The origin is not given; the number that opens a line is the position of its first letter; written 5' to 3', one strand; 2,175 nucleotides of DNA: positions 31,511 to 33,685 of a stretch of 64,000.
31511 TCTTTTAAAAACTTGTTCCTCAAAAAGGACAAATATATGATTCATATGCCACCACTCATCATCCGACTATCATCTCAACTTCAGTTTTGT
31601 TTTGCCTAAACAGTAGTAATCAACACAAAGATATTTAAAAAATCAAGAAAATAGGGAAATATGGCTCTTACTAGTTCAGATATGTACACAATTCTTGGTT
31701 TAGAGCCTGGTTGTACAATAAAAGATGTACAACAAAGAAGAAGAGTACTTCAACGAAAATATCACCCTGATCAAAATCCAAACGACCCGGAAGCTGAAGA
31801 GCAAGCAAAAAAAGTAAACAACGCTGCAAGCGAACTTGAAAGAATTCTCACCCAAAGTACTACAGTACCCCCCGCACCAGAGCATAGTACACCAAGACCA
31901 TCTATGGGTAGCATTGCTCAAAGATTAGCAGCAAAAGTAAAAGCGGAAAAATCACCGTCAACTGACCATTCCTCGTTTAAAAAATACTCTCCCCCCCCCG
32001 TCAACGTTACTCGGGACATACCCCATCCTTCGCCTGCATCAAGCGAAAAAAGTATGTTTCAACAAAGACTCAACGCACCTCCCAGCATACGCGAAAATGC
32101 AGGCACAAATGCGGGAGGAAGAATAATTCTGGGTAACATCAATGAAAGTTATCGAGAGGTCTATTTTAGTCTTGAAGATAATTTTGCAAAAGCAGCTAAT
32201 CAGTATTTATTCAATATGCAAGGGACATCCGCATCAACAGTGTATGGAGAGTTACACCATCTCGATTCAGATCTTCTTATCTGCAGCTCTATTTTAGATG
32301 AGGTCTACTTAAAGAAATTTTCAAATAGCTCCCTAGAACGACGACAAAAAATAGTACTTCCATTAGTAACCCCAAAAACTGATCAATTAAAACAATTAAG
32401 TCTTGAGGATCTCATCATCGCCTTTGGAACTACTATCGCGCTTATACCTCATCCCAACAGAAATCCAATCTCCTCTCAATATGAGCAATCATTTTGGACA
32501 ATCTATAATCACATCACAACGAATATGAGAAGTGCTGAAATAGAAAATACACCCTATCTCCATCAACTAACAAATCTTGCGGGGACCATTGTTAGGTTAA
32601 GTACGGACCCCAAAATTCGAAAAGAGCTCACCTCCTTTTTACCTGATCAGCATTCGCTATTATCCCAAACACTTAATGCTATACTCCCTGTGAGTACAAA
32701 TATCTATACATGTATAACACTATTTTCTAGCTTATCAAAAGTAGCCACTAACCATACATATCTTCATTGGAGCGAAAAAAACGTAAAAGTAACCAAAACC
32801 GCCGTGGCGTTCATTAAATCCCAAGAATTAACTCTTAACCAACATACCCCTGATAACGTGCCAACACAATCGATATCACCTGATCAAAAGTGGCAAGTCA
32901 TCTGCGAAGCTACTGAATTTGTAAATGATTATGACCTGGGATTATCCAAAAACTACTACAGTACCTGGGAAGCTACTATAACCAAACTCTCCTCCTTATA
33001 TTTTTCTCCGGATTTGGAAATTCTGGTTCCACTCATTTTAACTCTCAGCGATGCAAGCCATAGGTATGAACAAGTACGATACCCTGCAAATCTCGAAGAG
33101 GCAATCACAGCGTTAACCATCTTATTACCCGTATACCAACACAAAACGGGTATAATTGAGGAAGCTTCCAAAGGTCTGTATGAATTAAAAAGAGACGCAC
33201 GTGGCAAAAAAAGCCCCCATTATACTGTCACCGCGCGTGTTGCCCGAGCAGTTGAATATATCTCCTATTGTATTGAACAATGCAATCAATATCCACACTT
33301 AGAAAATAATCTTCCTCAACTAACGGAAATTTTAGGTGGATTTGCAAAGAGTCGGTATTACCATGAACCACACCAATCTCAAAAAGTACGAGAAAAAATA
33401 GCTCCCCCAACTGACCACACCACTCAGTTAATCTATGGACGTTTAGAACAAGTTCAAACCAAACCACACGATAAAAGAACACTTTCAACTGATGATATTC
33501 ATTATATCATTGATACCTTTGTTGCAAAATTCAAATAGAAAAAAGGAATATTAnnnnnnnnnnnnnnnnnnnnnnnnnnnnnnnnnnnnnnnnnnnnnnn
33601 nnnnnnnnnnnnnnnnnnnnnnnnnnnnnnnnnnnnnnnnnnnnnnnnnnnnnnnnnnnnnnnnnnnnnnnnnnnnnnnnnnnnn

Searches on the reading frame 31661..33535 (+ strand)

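Call 59: search_protein_families(library=pfam, proteins=[window:31661-33535:+], max_evalue=0.0001)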
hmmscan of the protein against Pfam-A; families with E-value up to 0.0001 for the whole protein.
window:31661-33535:+ (625 aa): 1 family
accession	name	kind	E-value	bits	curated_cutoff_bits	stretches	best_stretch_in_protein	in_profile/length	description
PF00226.36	DnaJ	-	1.1e-13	51.5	27.8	1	7-59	1-53/63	DnaJ domain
